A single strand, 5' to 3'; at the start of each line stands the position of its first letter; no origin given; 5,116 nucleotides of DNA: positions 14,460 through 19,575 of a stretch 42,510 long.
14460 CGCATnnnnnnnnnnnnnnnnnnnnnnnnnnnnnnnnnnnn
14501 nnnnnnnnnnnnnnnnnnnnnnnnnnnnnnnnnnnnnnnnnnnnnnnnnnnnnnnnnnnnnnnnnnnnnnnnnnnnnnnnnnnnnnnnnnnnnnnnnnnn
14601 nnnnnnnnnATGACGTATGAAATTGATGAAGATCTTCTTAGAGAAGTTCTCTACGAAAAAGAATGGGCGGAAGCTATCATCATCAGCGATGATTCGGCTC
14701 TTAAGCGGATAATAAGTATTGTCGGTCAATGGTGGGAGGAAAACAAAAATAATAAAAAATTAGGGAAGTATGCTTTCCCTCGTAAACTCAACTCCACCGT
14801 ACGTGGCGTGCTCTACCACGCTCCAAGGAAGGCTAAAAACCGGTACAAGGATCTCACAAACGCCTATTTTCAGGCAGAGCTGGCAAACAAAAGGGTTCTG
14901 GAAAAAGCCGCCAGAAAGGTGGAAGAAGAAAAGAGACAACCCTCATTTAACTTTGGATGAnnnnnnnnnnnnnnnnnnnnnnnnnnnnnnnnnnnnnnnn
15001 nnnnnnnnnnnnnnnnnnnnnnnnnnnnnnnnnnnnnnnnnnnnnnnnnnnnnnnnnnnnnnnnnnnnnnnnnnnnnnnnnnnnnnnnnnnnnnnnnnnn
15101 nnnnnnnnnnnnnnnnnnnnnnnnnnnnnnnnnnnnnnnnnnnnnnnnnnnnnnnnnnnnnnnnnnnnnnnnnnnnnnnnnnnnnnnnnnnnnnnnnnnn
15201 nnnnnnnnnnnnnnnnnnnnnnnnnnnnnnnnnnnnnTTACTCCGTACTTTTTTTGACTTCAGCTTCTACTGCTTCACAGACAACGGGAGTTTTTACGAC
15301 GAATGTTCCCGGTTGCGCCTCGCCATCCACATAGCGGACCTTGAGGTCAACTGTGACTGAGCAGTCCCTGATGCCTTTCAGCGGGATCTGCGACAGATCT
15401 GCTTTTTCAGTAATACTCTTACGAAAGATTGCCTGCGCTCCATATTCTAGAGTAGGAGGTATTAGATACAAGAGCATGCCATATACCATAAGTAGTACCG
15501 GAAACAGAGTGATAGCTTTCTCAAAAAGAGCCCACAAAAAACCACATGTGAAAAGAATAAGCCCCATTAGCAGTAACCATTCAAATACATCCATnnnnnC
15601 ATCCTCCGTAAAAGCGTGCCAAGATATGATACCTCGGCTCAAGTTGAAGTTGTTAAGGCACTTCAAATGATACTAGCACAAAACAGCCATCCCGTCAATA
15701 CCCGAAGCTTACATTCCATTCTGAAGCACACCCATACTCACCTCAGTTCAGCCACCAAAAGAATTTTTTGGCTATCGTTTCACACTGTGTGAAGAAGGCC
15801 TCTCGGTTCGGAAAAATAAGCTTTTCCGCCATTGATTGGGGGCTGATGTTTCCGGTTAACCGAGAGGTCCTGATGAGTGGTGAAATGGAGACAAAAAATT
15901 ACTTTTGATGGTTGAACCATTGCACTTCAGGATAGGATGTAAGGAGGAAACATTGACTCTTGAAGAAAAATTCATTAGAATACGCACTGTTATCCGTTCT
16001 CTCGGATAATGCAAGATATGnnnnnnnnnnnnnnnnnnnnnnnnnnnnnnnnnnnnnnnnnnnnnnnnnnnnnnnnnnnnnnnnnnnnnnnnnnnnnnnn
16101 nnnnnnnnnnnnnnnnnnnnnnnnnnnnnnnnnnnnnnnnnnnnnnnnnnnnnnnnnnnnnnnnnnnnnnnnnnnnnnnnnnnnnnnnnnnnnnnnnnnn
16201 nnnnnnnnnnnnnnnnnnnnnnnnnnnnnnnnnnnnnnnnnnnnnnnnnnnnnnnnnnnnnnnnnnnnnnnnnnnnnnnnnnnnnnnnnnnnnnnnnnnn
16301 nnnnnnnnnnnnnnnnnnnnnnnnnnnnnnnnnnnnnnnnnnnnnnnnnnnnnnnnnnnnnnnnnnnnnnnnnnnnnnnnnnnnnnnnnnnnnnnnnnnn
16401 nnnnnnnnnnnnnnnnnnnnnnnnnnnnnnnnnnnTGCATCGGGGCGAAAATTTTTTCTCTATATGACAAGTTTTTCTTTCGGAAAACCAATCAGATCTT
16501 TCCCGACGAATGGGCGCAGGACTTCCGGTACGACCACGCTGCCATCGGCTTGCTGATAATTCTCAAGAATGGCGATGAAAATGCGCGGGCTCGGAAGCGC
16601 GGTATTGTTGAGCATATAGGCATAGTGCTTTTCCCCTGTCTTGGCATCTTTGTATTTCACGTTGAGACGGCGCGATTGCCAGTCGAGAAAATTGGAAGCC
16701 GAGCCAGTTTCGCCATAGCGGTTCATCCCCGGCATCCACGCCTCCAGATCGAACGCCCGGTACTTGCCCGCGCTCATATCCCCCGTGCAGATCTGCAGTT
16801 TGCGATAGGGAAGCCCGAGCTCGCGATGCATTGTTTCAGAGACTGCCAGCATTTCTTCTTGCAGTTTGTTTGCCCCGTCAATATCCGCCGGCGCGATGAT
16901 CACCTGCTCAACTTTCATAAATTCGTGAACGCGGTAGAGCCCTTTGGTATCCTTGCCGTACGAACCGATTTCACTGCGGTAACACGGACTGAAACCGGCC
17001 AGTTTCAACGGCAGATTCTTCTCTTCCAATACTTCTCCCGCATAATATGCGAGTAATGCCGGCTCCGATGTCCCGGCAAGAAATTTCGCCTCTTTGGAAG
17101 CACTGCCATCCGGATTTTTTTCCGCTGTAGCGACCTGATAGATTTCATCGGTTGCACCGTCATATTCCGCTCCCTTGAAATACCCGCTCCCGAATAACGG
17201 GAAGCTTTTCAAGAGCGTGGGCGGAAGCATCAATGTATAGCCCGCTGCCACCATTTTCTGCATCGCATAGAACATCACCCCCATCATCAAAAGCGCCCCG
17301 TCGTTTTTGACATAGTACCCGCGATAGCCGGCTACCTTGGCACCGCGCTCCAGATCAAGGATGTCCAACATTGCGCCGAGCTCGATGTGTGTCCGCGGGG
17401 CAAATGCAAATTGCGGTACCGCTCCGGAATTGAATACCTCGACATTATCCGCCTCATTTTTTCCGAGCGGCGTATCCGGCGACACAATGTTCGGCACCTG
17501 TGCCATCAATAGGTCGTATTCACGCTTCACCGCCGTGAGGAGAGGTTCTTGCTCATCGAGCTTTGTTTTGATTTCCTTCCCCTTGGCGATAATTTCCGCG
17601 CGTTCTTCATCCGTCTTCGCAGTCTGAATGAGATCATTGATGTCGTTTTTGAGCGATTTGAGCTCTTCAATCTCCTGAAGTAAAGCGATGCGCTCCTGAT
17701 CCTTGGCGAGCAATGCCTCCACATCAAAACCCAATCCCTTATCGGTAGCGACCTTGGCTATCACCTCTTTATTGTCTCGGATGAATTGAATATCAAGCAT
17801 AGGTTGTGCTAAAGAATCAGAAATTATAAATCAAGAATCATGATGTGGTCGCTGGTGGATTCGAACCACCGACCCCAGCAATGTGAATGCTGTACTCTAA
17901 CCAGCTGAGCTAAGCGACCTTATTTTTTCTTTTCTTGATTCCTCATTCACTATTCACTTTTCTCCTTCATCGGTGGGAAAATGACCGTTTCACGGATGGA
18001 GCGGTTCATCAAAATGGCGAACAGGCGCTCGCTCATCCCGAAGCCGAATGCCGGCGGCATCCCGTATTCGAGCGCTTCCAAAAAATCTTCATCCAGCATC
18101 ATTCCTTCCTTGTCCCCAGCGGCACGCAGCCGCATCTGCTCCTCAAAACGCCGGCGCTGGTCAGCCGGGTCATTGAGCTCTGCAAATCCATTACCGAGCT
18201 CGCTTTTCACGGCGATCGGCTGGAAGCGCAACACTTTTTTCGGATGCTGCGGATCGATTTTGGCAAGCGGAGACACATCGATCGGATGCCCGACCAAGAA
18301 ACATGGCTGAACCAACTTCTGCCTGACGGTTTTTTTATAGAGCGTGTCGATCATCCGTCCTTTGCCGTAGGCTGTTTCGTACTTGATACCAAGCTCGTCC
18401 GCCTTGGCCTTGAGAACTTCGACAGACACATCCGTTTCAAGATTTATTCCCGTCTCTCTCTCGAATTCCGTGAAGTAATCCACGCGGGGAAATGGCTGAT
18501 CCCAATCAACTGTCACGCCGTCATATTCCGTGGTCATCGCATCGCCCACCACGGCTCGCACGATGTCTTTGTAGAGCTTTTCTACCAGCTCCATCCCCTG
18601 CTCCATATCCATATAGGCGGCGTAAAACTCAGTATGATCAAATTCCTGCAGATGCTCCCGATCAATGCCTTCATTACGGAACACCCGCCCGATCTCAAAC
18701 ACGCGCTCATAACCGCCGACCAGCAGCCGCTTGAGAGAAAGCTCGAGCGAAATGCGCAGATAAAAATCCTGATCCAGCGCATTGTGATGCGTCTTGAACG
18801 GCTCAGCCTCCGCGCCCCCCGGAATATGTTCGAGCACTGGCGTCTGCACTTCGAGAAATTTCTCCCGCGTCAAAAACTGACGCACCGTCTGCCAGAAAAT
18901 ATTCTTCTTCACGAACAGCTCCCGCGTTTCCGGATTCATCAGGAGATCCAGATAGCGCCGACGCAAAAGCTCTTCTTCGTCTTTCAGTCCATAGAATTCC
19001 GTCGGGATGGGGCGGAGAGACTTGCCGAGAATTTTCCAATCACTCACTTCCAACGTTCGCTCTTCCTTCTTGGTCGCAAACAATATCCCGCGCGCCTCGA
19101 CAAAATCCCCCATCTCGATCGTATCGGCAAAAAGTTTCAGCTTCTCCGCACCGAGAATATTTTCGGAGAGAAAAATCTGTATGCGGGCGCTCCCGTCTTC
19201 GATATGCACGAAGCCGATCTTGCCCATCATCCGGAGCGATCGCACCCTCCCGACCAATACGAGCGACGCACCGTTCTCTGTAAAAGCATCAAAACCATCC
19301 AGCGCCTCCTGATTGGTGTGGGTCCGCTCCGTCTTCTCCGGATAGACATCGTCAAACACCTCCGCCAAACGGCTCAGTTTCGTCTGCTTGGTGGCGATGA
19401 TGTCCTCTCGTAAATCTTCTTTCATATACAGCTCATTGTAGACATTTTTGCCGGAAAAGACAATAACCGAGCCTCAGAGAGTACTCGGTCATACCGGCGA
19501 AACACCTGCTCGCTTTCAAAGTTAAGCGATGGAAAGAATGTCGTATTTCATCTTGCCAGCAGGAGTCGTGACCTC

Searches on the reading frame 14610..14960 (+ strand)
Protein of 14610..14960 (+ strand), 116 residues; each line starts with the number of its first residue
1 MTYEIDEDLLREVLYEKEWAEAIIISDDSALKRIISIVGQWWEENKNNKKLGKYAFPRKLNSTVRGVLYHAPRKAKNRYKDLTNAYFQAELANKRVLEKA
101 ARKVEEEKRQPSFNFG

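Call 19: search_protein_families(library=pfam, proteins=[window:14610-14960:+])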
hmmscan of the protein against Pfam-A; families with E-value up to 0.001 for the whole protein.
window:14610-14960:+ (116 aa): 0 families

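Call 82: find_encoding_contigs(protein=window:14610-14960:+, flank=3000, max_places=8)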
Protein window:14610-14960:+ (116 aa): 4 contigs read that carry it; 3 places shown.
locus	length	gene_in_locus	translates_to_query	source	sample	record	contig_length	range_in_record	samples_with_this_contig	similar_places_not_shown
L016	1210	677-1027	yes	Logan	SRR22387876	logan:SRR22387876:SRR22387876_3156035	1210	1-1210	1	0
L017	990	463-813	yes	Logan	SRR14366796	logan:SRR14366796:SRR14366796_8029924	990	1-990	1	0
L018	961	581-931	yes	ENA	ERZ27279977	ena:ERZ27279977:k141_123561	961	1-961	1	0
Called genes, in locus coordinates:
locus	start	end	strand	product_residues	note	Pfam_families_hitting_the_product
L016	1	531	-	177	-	?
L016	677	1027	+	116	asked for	-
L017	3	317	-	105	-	?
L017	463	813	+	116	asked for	-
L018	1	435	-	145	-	?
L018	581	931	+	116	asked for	-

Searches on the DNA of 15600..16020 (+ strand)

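Call 5: search_rna_families(source=window, start=15600, end=16020, threshold=evalue, max_evalue=10, show_alignments=4)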
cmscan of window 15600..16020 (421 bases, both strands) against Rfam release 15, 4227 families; matches with E-value up to 10: 2.
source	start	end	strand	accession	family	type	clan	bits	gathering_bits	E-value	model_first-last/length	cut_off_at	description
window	15868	15932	+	RF03283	mir-1010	Gene; miRNA;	-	14.3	70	4.9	1-93/93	no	mir-1010 microRNA precursor family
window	15774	15867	-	RF01056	Magnesium-II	Cis-reg; riboswitch;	-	12.1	40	9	1-115/115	no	Magnesium riboswitch aptamer (Magnesium responsive RNA element)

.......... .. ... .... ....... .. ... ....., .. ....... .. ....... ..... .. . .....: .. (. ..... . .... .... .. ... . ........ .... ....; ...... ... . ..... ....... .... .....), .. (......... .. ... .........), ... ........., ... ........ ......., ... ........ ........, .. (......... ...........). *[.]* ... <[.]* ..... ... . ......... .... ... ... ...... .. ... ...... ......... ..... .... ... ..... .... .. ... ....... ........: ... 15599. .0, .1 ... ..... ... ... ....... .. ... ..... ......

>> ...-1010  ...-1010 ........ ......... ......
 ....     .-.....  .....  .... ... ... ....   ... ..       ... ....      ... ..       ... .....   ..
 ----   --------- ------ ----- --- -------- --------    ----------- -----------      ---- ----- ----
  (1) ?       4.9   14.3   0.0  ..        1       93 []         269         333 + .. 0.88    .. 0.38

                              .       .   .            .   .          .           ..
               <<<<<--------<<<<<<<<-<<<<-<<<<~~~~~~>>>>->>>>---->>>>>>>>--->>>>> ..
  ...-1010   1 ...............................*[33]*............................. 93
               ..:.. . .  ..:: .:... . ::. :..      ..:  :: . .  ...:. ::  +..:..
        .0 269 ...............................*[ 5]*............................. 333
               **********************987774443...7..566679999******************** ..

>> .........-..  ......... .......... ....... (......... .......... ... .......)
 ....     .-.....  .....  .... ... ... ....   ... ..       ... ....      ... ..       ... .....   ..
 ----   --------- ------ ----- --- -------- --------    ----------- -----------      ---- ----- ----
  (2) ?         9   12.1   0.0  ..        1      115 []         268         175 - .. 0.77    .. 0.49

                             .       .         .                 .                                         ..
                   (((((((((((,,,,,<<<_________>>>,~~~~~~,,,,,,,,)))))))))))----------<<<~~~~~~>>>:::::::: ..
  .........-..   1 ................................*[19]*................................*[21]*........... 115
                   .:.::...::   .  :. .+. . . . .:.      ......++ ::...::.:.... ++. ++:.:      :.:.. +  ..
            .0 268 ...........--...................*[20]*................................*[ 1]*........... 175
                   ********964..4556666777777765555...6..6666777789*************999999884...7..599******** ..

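Call 14: search_dna_similar(query=window:15700-15950:+, collection=plasmids, mode=distant, max_rows=30)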
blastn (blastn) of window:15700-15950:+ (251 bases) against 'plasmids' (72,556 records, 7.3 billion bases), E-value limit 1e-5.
No match.

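Call 68: search_dna_similar(query=window:15700-15950:+, collection=phages, mode=distant, max_rows=10)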
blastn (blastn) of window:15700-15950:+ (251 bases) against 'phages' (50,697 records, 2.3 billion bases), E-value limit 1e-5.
No match.
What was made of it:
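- Tried and rejected: blastn (word size 11) of copy 2 (15700-15950) against PLSDB plasmids and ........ phages (calls 14, 68).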

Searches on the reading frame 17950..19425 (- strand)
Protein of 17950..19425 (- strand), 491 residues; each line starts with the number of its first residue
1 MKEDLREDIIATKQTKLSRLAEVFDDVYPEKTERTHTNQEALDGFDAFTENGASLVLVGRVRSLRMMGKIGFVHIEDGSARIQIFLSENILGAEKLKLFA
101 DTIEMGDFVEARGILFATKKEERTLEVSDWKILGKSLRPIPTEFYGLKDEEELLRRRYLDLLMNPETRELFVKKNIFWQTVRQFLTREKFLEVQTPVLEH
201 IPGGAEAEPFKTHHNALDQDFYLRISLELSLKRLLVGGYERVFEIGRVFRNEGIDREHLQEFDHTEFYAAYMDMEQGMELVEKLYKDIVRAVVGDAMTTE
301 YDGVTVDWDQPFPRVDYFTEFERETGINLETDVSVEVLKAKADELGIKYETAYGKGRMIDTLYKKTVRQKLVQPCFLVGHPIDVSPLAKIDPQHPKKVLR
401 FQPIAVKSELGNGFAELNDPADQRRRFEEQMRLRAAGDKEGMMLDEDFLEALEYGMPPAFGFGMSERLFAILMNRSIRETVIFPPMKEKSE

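Call 19: search_protein_families(library=pfam, proteins=[window:17950-19425:-])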
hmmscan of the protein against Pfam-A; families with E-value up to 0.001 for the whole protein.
window:17950-19425:- (491 aa): 3 families
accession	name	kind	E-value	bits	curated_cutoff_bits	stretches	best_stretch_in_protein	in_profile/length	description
PF00152.25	tRNA-synt_2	-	8e-66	222.6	25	1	149-486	1-307/308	tRNA synthetases class II (D, K and N)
PF01336.31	tRNA_anti-codon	-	9e-13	48.4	27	1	56-133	2-75/75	OB-fold nucleic acid binding domain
PF01409.25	tRNA-synt_2d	-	0.00039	20.4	19.8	1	241-288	104-153/246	tRNA synthetases class II core domain (F)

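Call 21: find_homologous_proteins(query=window:17950-19425:-, max_evalue=1e-50)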
Query window:17950-19425:- (491 aa): 8000 proteins with E <= 1e-50 among 8000 candidates; the best 120 are listed.
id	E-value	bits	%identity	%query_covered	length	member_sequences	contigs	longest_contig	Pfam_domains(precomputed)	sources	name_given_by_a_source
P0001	0.0e+0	1098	100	100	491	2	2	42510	PF01336.32,PF00152.26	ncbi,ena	-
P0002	1.2e-289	979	88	100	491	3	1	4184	PF01336.32,PF00152.26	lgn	-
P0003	1.5e-289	979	89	100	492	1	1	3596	PF01336.32,PF00152.26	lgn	-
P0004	1.6e-276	936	83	100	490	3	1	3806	PF01336.32,PF00152.26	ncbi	-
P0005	6.5e-276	934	84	100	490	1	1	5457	PF01336.32,PF00152.26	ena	-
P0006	1.7e-265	900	81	99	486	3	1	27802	PF01336.32,PF00152.26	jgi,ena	jgi:lysyl-tRNA synthetase class 2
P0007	7.1e-265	897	82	99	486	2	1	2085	PF01409.26,PF01336.32,PF00152.26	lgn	-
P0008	1.8e-264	896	81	99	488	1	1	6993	PF01409.26,PF01336.32,PF00152.26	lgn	-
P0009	4.8e-264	895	80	99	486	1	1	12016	PF01409.26,PF01336.32,PF00152.26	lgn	-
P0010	1.5e-263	893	82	99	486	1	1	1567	PF01336.32,PF00152.26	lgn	-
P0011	1.4e-262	890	80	99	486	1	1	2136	PF01409.26,PF01336.32,PF00152.26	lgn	-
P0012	2.0e-262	889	79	98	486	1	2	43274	PF01336.32,PF00152.26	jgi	jgi:lysyl-tRNA synthetase, class II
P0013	3.2e-261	885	80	98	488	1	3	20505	PF01336.32,PF00152.26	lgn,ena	-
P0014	3.4e-261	885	79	98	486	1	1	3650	PF01336.32,PF00152.26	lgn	-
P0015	4.5e-261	885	78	100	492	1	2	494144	PF01409.26,PF01336.32,PF00152.26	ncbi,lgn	ncbi:MAG: lysine--tRNA ligase [Minisyncoccota bacterium]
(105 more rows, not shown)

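Call 24: find_encoding_contigs(protein=P0001, flank=3000, max_places=4)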
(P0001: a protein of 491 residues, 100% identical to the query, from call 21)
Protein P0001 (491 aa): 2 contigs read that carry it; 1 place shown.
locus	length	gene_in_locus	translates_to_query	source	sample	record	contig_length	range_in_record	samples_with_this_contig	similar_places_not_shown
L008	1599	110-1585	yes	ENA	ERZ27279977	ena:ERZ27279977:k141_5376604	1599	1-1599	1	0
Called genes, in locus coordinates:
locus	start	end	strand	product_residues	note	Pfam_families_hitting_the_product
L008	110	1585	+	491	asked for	PF01336:tRNA_anti-codon, PF00152:tRNA-synt_2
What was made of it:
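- Tried and rejected: Contig look-ups for the window's own small proteins returned contigs too short to reach the rods (calls 24, 82).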

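Call 39: find_encoding_contigs(protein=P0002, flank=6000, max_places=3)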
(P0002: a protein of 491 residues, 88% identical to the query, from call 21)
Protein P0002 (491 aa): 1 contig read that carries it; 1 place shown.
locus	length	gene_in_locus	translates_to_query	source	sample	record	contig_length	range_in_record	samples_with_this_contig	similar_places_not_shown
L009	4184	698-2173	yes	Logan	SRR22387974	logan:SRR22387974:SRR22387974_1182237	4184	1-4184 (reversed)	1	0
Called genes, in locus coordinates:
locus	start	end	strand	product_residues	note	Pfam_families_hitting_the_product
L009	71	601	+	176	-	PF03449:GreA_GreB_N, PF01272:GreA_GreB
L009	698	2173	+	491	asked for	PF01336:tRNA_anti-codon, PF00152:tRNA-synt_2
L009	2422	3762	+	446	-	PF02403:Seryl_tRNA_N, PF00587:tRNA-synt_2b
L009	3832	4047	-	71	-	-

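Call 40: find_encoding_contigs(protein=P0003, flank=6000, max_places=3)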
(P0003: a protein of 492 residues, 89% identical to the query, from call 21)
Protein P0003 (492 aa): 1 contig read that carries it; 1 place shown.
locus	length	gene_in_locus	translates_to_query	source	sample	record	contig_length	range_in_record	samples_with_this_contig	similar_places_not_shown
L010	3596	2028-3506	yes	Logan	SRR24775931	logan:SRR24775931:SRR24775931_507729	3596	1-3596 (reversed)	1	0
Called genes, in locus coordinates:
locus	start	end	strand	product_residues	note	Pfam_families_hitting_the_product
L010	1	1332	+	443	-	?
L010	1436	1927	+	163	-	PF03449:GreA_GreB_N, PF01272:GreA_GreB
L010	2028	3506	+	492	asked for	PF01336:tRNA_anti-codon, PF00152:tRNA-synt_2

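Call 41: find_encoding_contigs(protein=P0006, flank=8000, max_places=3)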
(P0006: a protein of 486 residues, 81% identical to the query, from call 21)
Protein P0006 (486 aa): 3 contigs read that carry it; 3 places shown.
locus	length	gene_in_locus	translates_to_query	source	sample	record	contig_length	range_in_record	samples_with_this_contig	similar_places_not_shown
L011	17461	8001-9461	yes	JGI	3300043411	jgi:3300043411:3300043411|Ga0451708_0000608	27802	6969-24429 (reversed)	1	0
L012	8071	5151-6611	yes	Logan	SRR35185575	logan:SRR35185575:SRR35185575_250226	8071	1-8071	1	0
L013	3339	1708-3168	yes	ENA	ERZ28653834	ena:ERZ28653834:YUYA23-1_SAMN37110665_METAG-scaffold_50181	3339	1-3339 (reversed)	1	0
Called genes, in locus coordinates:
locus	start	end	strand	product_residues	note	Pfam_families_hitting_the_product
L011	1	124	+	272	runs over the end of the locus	PF00072:Response_reg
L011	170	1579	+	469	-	PF01336:tRNA_anti-codon, PF00152:tRNA-synt_2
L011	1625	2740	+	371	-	-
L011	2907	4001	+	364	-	PF00022:Actin (weak), PF06723:MreB_Mbl, PF00012:HSP70, PF11104:PilM_2 (faint), PF14450:FtsA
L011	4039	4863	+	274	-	PF04085:MreC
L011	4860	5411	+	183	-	-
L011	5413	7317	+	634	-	PF03717:PBP_dimer, PF00905:Transpeptidase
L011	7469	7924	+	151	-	PF03449:GreA_GreB_N, PF01272:GreA_GreB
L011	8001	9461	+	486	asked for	PF01336:tRNA_anti-codon, PF00152:tRNA-synt_2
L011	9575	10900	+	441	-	PF02403:Seryl_tRNA_N, PF00587:tRNA-synt_2b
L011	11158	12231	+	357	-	PF15902:Sortilin-Vps10 (weak), PF02012:BNR (faint), PF14870:PSII_BNR (weak), PF25852:DUF6242_C, PF15902:Sortilin-Vps10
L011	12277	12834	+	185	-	PF01765:RRF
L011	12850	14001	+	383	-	PF02163:Peptidase_M50, PF13180:PDZ_2, PF00595:PDZ (weak), PF17820:PDZ_6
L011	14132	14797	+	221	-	-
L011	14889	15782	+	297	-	-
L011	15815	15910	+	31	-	-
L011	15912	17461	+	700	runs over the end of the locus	-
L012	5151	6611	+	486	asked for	PF01336:tRNA_anti-codon, PF00152:tRNA-synt_2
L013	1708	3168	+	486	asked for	PF01336:tRNA_anti-codon, PF00152:tRNA-synt_2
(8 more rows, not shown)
